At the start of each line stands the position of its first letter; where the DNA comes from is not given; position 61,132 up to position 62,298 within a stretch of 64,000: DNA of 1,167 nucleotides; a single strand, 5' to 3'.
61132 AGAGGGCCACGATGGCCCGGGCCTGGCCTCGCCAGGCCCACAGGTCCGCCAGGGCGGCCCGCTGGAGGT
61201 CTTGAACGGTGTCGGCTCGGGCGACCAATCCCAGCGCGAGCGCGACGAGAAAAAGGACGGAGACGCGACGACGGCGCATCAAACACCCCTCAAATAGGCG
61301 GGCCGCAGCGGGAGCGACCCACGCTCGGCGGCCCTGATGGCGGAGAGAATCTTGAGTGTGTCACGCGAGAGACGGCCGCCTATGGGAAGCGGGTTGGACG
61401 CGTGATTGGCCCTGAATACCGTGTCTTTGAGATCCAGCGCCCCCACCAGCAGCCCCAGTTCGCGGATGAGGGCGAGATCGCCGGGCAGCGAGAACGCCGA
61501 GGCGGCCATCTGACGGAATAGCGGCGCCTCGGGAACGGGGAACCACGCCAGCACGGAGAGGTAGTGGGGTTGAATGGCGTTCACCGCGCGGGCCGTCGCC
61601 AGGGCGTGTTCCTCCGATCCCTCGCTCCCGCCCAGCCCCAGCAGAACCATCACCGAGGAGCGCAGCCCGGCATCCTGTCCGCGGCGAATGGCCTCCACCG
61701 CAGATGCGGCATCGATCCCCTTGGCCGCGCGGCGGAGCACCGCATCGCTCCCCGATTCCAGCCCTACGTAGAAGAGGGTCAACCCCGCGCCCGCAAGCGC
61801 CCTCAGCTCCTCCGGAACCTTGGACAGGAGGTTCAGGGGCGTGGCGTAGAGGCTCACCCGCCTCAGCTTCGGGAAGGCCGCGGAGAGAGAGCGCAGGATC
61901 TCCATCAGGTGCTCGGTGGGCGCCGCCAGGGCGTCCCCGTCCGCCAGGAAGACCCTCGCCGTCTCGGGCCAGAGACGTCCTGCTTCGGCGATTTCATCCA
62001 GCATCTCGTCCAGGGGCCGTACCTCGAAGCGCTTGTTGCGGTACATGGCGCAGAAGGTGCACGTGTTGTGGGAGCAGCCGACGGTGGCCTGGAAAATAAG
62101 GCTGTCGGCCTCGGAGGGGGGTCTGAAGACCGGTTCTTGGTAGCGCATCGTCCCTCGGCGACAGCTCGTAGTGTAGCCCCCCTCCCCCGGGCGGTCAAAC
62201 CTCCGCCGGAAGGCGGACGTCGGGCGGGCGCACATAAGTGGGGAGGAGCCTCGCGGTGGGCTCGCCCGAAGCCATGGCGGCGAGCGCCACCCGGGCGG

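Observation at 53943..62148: Radical-SAM gene coupled to two tandem ~1220-aa TPR/transglutaminase-like paralogs, one Cys-containing and one apparently Cys-less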

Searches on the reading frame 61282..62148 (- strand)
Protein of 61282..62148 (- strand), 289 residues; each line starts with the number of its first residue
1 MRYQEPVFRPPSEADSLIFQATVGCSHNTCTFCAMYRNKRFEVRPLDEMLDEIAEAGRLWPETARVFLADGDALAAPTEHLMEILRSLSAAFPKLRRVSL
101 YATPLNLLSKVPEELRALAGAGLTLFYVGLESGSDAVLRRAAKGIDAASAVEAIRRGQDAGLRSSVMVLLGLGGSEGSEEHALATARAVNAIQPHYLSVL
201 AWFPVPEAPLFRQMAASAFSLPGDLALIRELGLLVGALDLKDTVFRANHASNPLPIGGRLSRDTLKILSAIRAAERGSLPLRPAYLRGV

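Call 6: search_protein_families(library=pfam, proteins=[window:61282-62148:-], max_evalue=0.1)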
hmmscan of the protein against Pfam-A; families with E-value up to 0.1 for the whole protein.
window:61282-62148:- (289 aa): 1 family
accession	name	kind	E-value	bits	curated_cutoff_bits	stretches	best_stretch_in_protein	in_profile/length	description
PF04055.27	Radical_SAM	-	1.4e-19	71.3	29.5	1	22-174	4-153/166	Radical SAM superfamily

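Call 7: search_protein_families(library=ncbifam, proteins=[window:61282-62148:-], max_evalue=0.1)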
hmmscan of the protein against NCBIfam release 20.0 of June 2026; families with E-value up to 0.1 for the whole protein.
window:61282-62148:- (289 aa): 15 families
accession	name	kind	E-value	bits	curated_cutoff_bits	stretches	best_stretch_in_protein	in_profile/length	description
TIGR03471.1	HpnJ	equivalog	1.8e-10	40.3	577.6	1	21-237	202-410/472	hopanoid biosynthesis associated radical SAM protein HpnJ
TIGR04479.1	bcpD_PhpK_rSAM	subfamily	9.5e-10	37.4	600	1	9-215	234-432/504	PhpK family radical SAM P-methyltransferase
NF040546.1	rSAM_CUAEP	equivalog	7.3e-09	34.8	500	1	20-163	175-314/468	CUAEP/CCAEP-tail radical SAM (seleno)protein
TIGR04014.1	B12_SAM_MJ_0865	equivalog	9.8e-09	34.5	360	1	24-210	168-354/434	methyl-coenzyme M reductase glutamine C-methyltransferase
TIGR03975.1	rSAM_ocin_1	subfamily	2.6e-07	29.5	281.85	1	17-176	262-416/606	RiPP maturation radical SAM C-methyltransferase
TIGR04013.1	B12_SAM_MJ_1487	hypoth_equivalog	5.9e-06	25.4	251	1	127-212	270-355/382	TIGR04013 family B12-binding domain/radical SAM domain-containing protein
NF045585.1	rSAM_slr0320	equivalog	6.5e-06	24.9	775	1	19-168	238-385/511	photosystem II high light acclimation radical SAM protein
TIGR04072.2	rSAM_ladder_B12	equivalog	0.00022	20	360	1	19-171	183-330/443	lipid biosynthesis B12-binding/radical SAM protein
TIGR02026.1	BchE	equivalog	0.00032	19.7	481.35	1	17-214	195-387/497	magnesium-protoporphyrin IX monomethyl ester anaerobic oxidative cyclase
TIGR03699.1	menaquin_MqnC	equivalog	0.00033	19.6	428.1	1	27-206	52-239/342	cyclic dehypoxanthinyl futalosine synthase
NF040542.1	rSAM_RCCLKC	equivalog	0.00054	19.2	450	1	21-162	185-322/423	arsinothricin biosynthesis radical SAM protein ArsL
NF010916.0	PRK14336.1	equivalog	0.0027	16.5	606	1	9-215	121-326/418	tRNA (N6-isopentenyl adenosine(37)-C2)-methylthiotransferase MiaB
TIGR03700.1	mena_SCO4494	equivalog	0.02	13.8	434.55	1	27-112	59-145/351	aminofutalosine synthase MqnE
TIGR00089.1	TIGR00089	subfamily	0.067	12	251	0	20-168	144-298/429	MiaB/RimO family radical SAM methylthiotransferase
TIGR01211.1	ELP3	subfamily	0.069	11.6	350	0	113-176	207-270/522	tRNA uridine(34) 5-carboxymethylaminomethyl modification radical SAM/GNAT enzyme Elp3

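Call 13: find_homologous_proteins(query=window:61282-62148:-)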
Query window:61282-62148:- (289 aa): 3229 proteins with E <= 0.001 among 8000 candidates; the best 120 are listed.
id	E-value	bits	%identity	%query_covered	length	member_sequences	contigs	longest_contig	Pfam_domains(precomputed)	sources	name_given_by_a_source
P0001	2.1e-180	616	98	100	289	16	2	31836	PF04055.28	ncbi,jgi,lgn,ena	jgi:radical SAM superfamily enzyme YgiQ (UPF0313 family)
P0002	1.4e-125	436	69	100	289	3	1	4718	PF04055.28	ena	-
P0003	5.4e-123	428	68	100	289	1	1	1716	PF04055.28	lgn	-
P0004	6.1e-123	428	69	100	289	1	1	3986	PF04055.28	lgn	-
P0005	8.2e-123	427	68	100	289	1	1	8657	PF04055.28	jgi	jgi:radical SAM superfamily enzyme YgiQ (UPF0313 family)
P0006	1.1e-122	427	67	100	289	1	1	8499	PF04055.28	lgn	-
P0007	1.9e-122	426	66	100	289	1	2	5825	PF04055.28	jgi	jgi:radical SAM superfamily enzyme YgiQ (UPF0313 family)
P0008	6.6e-122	424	67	100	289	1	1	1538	PF04055.28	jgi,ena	-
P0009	1.0e-121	424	67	100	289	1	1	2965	PF04055.28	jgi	jgi:radical SAM superfamily enzyme YgiQ (UPF0313 family)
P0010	1.2e-121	424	67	100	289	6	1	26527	PF04055.28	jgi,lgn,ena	-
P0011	1.2e-121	423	66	100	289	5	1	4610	PF04055.28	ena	-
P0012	4.5e-121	422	66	100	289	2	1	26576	PF04055.28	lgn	-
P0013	8.7e-121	421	66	100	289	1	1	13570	PF04055.28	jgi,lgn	jgi:radical SAM superfamily enzyme YgiQ (UPF0313 family)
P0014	1.0e-120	420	68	100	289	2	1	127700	PF04055.28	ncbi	ncbi:MAG: radical SAM protein [Acidobacteriota bacterium]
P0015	2.6e-120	419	67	100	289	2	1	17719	PF04055.28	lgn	-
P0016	6.9e-120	418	67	100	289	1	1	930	PF04055.28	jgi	-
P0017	1.1e-119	417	67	100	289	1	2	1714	PF04055.28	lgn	-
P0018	1.6e-119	417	66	100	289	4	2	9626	PF04055.28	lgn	-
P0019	4.0e-119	415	66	100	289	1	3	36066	PF04055.28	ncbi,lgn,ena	-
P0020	1.7e-118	413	66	100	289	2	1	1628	PF04055.28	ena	-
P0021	1.4e-117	410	65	100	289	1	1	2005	PF04055.28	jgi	jgi:radical SAM superfamily enzyme YgiQ (UPF0313 family)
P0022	3.7e-117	409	64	100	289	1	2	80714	PF04055.28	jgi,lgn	jgi:radical SAM superfamily enzyme YgiQ (UPF0313 family)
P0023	4.9e-117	408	66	100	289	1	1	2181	PF04055.28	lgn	-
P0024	5.5e-117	408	65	100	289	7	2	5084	PF04055.28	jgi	jgi:radical SAM superfamily enzyme YgiQ (UPF0313 family)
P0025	8.9e-117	408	64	100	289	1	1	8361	PF04055.28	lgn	-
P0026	9.8e-117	407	64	100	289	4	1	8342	PF04055.28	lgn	-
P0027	1.0e-116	407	64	100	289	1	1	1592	PF04055.28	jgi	jgi:radical SAM superfamily enzyme YgiQ (UPF0313 family)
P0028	4.7e-116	405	65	100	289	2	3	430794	PF04055.28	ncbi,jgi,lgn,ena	ncbi:MAG: radical SAM protein [Acidobacteriota bacterium]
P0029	5.4e-116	405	67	100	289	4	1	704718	PF04055.28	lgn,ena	-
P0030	6.5e-116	405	67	100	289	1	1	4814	PF04055.28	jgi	jgi:radical SAM superfamily enzyme YgiQ (UPF0313 family)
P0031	9.2e-116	404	63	100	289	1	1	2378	PF04055.28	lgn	-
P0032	1.5e-115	403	66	100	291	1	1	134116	PF04055.28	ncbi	ncbi:MAG: radical SAM protein [Acidobacteriota bacterium]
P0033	8.4e-115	401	62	100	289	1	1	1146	PF04055.28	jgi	-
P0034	2.1e-114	400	63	100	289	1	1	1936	PF04055.28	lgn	-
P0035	3.2e-114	399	64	100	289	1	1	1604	PF04055.28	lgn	-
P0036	5.0e-114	398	63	100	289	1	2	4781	PF04055.28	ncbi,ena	-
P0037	6.0e-114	398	63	100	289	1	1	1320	PF04055.28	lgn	-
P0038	9.4e-114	398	63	100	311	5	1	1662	PF04055.28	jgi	-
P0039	1.5e-113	397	64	99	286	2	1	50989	PF04055.28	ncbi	-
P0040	1.7e-113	397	65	100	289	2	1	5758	PF04055.28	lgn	-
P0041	3.8e-113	396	63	100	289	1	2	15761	PF04055.28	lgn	-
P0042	5.1e-113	395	64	100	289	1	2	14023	PF04055.28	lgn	-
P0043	8.4e-113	394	63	100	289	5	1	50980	PF04055.28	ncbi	-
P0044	3.5e-111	389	63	100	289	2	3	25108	PF04055.28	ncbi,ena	-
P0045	6.1e-111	388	64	100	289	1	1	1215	PF04055.28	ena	-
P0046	7.3e-111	388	62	100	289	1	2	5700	PF04055.28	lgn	-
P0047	1.1e-110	387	64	100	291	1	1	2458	PF04055.28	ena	-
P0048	2.5e-110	386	64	100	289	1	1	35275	PF04055.28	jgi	jgi:radical SAM superfamily enzyme YgiQ (UPF0313 family)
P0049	6.7e-110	385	61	100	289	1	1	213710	PF04055.28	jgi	-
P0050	7.6e-110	385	62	100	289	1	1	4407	PF04055.28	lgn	-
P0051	4.4e-109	382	64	100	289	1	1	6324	PF04055.28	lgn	-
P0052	4.8e-109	382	61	100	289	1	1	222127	PF04055.28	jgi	-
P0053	1.1e-108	381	64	100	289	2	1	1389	PF04055.28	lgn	-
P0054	3.3e-108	379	62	100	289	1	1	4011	PF04055.28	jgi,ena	-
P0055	3.6e-108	379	63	100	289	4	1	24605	PF04055.28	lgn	-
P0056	2.2e-107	377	62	100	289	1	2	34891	PF04055.28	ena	-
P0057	7.3e-107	375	62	100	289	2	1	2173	PF04055.28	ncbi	-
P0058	5.8e-98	346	64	88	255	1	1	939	PF04055.28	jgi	jgi:radical SAM superfamily enzyme YgiQ (UPF0313 family)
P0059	7.2e-98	345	60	88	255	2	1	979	PF04055.28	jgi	jgi:radical SAM superfamily enzyme YgiQ (UPF0313 family)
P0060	5.5e-95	336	61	88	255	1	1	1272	PF04055.28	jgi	jgi:radical SAM superfamily enzyme YgiQ (UPF0313 family)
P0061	4.3e-92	327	61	88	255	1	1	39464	PF04055.28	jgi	jgi:radical SAM superfamily enzyme YgiQ (UPF0313 family)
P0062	1.8e-89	318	54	100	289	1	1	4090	PF04055.28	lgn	-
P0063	7.5e-87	309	51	100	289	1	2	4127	PF04055.28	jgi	jgi:radical SAM superfamily enzyme YgiQ (UPF0313 family)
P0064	1.7e-86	308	53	100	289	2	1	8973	PF04055.28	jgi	jgi:radical SAM superfamily enzyme YgiQ (UPF0313 family)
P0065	4.1e-86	307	54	100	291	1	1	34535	PF04055.28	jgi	jgi:radical SAM superfamily enzyme YgiQ (UPF0313 family)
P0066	4.9e-86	307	52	100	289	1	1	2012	PF04055.28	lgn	-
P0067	2.0e-85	305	51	100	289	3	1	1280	PF04055.28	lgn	-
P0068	2.3e-85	304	56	100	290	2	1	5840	PF04055.28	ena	-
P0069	3.1e-85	304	52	100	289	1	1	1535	PF04055.28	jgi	-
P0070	6.1e-85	303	52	100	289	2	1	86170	PF04055.28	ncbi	-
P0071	1.8e-84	302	52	100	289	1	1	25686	PF04055.28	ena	-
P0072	2.8e-84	301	52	100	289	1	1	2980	PF04055.28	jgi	jgi:radical SAM superfamily enzyme YgiQ (UPF0313 family)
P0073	3.0e-84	301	54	100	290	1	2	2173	PF04055.28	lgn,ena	-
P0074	3.6e-84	301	52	100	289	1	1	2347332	PF04055.28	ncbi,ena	-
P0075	4.1e-84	300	52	100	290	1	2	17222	PF04055.28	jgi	jgi:radical SAM superfamily enzyme YgiQ (UPF0313 family)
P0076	1.1e-83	299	54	100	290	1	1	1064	PF04055.28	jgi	jgi:radical SAM superfamily enzyme YgiQ (UPF0313 family)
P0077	1.1e-83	299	50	100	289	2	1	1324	PF04055.28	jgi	jgi:radical SAM superfamily enzyme YgiQ (UPF0313 family)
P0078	2.1e-83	298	52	100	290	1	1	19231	PF04055.28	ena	-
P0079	2.6e-83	298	54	100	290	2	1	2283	PF04055.28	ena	-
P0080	4.5e-83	297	53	100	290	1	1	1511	PF04055.28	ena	-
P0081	5.5e-83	297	54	100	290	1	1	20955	PF04055.28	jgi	-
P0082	6.6e-83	296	50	100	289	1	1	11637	PF04055.28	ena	-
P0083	6.6e-83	296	53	100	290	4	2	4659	PF04055.28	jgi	jgi:radical SAM superfamily enzyme YgiQ (UPF0313 family)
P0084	9.3e-83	296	53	100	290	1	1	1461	PF04055.28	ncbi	-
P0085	1.1e-82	296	52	100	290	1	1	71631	PF04055.28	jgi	jgi:radical SAM superfamily enzyme YgiQ (UPF0313 family)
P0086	1.5e-82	295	51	100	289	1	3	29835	PF04055.28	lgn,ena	-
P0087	2.0e-82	295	51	100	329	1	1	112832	PF04055.28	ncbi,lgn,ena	-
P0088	3.5e-82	294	53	100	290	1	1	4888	PF04055.28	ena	-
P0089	3.5e-82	294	53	100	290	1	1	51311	PF04055.28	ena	-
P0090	4.0e-82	294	52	100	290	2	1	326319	PF04055.28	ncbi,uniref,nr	ncbi:B12-binding domain-containing radical SAM protein [Geothrix limicola]|uniref:B12-binding domain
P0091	4.7e-82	294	54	100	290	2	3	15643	PF04055.28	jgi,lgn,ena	jgi:radical SAM superfamily enzyme YgiQ (UPF0313 family)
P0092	5.0e-82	294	51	100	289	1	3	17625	PF04055.28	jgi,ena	-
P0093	5.6e-82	293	53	100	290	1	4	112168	PF04055.28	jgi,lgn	-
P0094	6.0e-82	293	53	100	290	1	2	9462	PF04055.28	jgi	jgi:radical SAM superfamily enzyme YgiQ (UPF0313 family)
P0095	1.6e-81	292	52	100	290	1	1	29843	PF04055.28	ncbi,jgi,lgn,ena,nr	ncbi:MAG TPA: radical SAM protein [Phycisphaerae bacterium]|nr:radical SAM protein [Phycisphaerae ba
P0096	2.3e-81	291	52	100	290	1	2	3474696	PF04055.28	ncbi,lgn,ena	-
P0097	2.5e-81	291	53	100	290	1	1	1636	PF04055.28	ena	-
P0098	3.0e-81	291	50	100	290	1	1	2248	PF04055.28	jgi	jgi:radical SAM superfamily enzyme YgiQ (UPF0313 family)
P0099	4.7e-81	290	51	100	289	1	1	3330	PF04055.28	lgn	-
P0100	5.0e-81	290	52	100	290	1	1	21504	PF04055.28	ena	-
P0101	5.5e-81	290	51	100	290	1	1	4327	PF04055.28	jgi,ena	-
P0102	6.0e-81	290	52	100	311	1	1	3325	PF04055.28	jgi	jgi:radical SAM superfamily enzyme YgiQ (UPF0313 family)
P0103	6.0e-81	290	51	100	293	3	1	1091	PF04055.28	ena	-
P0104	6.6e-81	290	49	100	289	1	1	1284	PF04055.28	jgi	jgi:radical SAM superfamily enzyme YgiQ (UPF0313 family)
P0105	6.8e-81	290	52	100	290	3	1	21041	PF04055.28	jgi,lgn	jgi:radical SAM superfamily enzyme YgiQ (UPF0313 family)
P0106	8.2e-81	290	51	100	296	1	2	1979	PF04055.28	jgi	jgi:radical SAM superfamily enzyme YgiQ (UPF0313 family)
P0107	9.9e-81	289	50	100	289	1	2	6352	PF04055.28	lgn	-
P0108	1.1e-80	289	53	100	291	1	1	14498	PF04055.28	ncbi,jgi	jgi:radical SAM superfamily enzyme YgiQ (UPF0313 family)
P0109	1.2e-80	289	48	100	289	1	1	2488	PF04055.28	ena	-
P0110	1.2e-80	289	51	100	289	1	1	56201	PF04055.28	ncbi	ncbi:MAG: radical SAM protein [bacterium]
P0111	1.7e-80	288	53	100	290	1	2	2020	PF04055.28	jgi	jgi:radical SAM superfamily enzyme YgiQ (UPF0313 family)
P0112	1.9e-80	288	50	100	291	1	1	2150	PF04055.28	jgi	jgi:radical SAM superfamily enzyme YgiQ (UPF0313 family)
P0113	2.2e-80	288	53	100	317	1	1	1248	PF04055.28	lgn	-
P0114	2.4e-80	288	50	100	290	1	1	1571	PF04055.28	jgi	-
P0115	2.7e-80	288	50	100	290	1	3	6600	PF04055.28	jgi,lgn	jgi:radical SAM superfamily enzyme YgiQ (UPF0313 family)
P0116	3.0e-80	288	50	100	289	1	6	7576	PF04055.28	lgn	-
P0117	3.0e-80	288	53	100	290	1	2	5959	PF04055.28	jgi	jgi:radical SAM superfamily enzyme YgiQ (UPF0313 family)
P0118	3.4e-80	288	52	100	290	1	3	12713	PF04055.28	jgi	jgi:radical SAM superfamily enzyme YgiQ (UPF0313 family)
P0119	3.8e-80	287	52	100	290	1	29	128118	PF04055.28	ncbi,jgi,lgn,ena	jgi:radical SAM superfamily enzyme YgiQ (UPF0313 family)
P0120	3.8e-80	287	50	100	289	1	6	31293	PF04055.28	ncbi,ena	-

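Call 14: find_encoding_contigs(protein=P0014, flank=10000, max_places=2)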
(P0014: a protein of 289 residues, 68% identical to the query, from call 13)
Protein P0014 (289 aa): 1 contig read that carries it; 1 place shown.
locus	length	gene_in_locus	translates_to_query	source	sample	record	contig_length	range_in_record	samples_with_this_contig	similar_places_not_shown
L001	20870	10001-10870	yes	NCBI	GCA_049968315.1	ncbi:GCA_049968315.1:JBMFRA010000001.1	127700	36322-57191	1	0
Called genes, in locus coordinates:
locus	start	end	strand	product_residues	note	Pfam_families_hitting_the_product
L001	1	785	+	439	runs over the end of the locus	PF01734:Patatin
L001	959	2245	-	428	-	PF02812:ELFV_dehydrog_N, PF00208:ELFV_dehydrog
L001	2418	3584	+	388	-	PF04015:DUF362, PF13183:Fer4_8 (faint), PF12838:Fer4_7 (faint), PF00037:Fer4 (weak), PF12797:Fer4_2 (faint), PF13187:Fer4_9 (weak), PF13237:Fer4_10 (weak), PF00037:Fer4 (weak), +2 more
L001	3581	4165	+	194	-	PF00075:RNase_H, PF13456:RVT_3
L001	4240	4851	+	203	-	-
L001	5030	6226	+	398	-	PF00438:S-AdoMet_synt_N, PF02772:S-AdoMet_synt_M, PF02773:S-AdoMet_synt_C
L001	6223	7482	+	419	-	PF05221:AdoHcyase, PF02826:2-Hacid_dh_C, PF00670:AdoHcyase_NAD, PF07991:KARI_N (weak)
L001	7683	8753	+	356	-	-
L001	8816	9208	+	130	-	PF09685:MamF_MmsF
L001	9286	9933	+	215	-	PF00814:TsaD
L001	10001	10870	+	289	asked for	PF04055:Radical_SAM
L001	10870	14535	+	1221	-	PF07719:TPR_2 (faint), PF14559:TPR_19 (weak), PF12969:DUF3857, PF01841:Transglut_core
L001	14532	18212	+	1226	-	PF14559:TPR_19, PF12969:DUF3857 (faint), PF12970:DUF3858 (faint)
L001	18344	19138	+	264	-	PF00027:cNMP_binding, PF00498:FHA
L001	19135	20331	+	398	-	PF00108:Thiolase_N, PF02803:Thiolase_C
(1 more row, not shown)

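Call 15: find_encoding_contigs(protein=P0090, flank=10000, max_places=2)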
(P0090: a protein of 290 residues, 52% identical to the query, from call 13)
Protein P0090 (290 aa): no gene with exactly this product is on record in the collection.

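Call 16: find_encoding_contigs(protein=P0095, flank=10000, max_places=2)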
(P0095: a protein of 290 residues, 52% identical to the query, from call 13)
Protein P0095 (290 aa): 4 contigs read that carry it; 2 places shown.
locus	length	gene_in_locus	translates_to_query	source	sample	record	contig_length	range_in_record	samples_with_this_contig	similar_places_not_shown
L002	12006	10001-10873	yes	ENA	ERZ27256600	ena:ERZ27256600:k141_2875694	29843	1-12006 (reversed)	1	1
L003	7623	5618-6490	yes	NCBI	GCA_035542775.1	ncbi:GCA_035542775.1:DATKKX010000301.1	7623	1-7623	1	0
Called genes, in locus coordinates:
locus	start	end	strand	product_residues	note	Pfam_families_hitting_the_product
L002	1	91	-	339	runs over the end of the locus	PF00490:ALAD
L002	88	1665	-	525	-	PF00890:FAD_binding_2 (weak), PF01266:DAO, PF01946:Thi4 (weak), PF07992:Pyr_redox_2 (weak), PF12831:FAD_oxidored (weak), PF13450:NAD_binding_8, PF01593:Amino_oxidase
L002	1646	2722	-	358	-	PF01208:URO-D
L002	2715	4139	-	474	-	PF04055:Radical_SAM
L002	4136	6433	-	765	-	PF00762:Ferrochelatase, PF05201:GlutR_N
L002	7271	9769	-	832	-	PF00343:Phosphorylase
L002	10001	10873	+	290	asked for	PF04055:Radical_SAM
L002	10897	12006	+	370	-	PF00246:Peptidase_M14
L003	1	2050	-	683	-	PF00762:Ferrochelatase, PF05201:GlutR_N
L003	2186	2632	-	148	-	-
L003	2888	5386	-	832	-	PF00343:Phosphorylase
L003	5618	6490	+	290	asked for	PF04055:Radical_SAM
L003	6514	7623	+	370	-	PF00246:Peptidase_M14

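Call 18: find_related_loci(query=A1, collection=genome_contigs, flank=10000)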
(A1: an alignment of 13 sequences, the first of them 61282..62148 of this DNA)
Query A1 (289 aa) in genome_contigs; peptide patterns used: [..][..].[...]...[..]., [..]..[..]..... (x = any residue, [..] = any of these).
600 stretches matched a pattern (row limit reached: there are more); 596 encode a relative of the query (tblastn E <= 1e-3); the best 80 are kept; 80 distinct loci.
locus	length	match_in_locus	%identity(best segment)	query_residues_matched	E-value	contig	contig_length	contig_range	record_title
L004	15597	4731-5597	66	1-289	3e-119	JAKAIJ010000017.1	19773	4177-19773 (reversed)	MAG: Acidobacteria bacterium isolate WY3.bin21 NODE_4505_length_19773_cov_1.276392, whole genome shotgun sequence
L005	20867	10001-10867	65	1-289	1e-113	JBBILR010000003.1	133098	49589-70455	MAG: Acidobacteriota bacterium isolate STF170223_bin_213 NODE_143_length_133098_cov_15.330585, whole genome shotgun sequ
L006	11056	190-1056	61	1-289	5e-109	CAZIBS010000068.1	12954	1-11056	MAG TPA_asm: uncultured Thermoanaerobaculia bacterium isolate SRP128015_co2_300 genome assembly, contig: NODE_3208_lengt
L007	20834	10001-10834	51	1-283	6e-89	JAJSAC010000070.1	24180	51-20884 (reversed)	MAG: Thermodesulfobacteriota bacterium isolate Dive96_bin4.269 k141_4997278, whole genome shotgun sequence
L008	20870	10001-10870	52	1-289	1e-86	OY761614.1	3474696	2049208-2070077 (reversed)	MAG: uncultured Holophaga sp. isolate c3c763bb-72ba-4188-aae9-c4b83244ba6d genome assembly, chromosome: 1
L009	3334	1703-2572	51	1-289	1e-87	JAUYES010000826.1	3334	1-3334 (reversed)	MAG: Holophaga sp. isolate C21_concoct.bin.29_sub C21_k141_164517, whole genome shotgun sequence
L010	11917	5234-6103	52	1-289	3e-86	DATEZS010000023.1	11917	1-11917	MAG TPA_asm: Geothrix sp. isolate SMAG_U8480 k141_141122, whole genome shotgun sequence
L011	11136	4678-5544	48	1-289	4e-86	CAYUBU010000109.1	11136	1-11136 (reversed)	MAG TPA_asm: uncultured Nitrospirota bacterium isolate binchicken_co231_141 genome assembly, contig: k141_5868297, whole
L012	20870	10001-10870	52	1-289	1e-85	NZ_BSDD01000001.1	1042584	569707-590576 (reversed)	Geothrix rubra strain Red803 sequence01, whole genome shotgun sequence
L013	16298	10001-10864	45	1-289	2e-85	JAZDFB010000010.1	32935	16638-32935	MAG: Planctomycetota bacterium isolate MEGAHIT-group-0.182 k141_16037617, whole genome shotgun sequence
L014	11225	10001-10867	48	1-289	4e-85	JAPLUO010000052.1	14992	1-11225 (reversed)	MAG: candidate division WOR-3 bacterium isolate LacPavin_0920_WC90_MAG_62_12 LacPavin_0920_WC90_scaffold_1069272, whole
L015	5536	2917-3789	51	1-289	6e-83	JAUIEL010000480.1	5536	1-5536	MAG: bacterium isolate 8_bin.3 NODE_12687_length_5536_cov_0.877057, whole genome shotgun sequence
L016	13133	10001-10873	48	1-289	1e-82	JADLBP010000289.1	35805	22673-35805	MAG: Planctomycetota bacterium isolate SJ175 c_000000970486, whole genome shotgun sequence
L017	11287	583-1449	48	1-289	1e-82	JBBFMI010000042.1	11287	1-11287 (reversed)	MAG: Candidatus Geothermincolales bacterium isolate Uz-U4-47 NODE_42_length_11287_cov_3.025781, whole genome shotgun seq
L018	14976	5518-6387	51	1-289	7e-82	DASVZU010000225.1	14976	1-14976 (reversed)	MAG TPA_asm: Holophagaceae bacterium isolate SMAG_U2636 k141_528386, whole genome shotgun sequence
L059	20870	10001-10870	46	1-289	1e-75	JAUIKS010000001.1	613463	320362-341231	MAG: Polyangia bacterium isolate Co_bin.371 NODE_75_length_613463_cov_2.663282, whole genome shotgun sequence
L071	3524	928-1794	51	1-289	2e-75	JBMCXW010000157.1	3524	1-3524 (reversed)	MAG: Myxococcota bacterium isolate D5M12_5 NODE_15814_length_3524_cov_18.408187, whole genome shotgun sequence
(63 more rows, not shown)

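Call 22: search_solved_structures(query=A1, max_evalue=0.01)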
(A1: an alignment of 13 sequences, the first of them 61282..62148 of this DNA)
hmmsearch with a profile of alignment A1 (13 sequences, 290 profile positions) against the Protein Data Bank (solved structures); distinct sequences matched with E-value up to 0.01: 7.
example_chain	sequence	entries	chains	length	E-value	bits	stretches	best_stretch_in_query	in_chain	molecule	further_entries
9ccb_A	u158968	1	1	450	3.9e-09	39.5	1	16-186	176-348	Radical SAM core domain-containing protein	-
7rdr_A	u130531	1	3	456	2.7e-08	36.7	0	80-164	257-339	Circular tendon repeat protein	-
5ul2_A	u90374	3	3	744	7.3e-07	32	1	17-167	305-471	OxsB protein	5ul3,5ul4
9p2u_A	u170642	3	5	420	1e-05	28.2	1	13-239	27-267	Radical S-adenosylmethionine methyltransferase NocN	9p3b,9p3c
6iad_A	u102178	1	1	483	6.5e-05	25.6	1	112-229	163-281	Histone acetyltransferase, ELP3 family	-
6iaz_A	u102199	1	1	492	6.8e-05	25.6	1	112-229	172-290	Histone acetyltransferase, ELP3 family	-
6ia8_A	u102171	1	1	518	7.4e-05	25.5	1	112-229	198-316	Histone acetyltransferase, ELP3 family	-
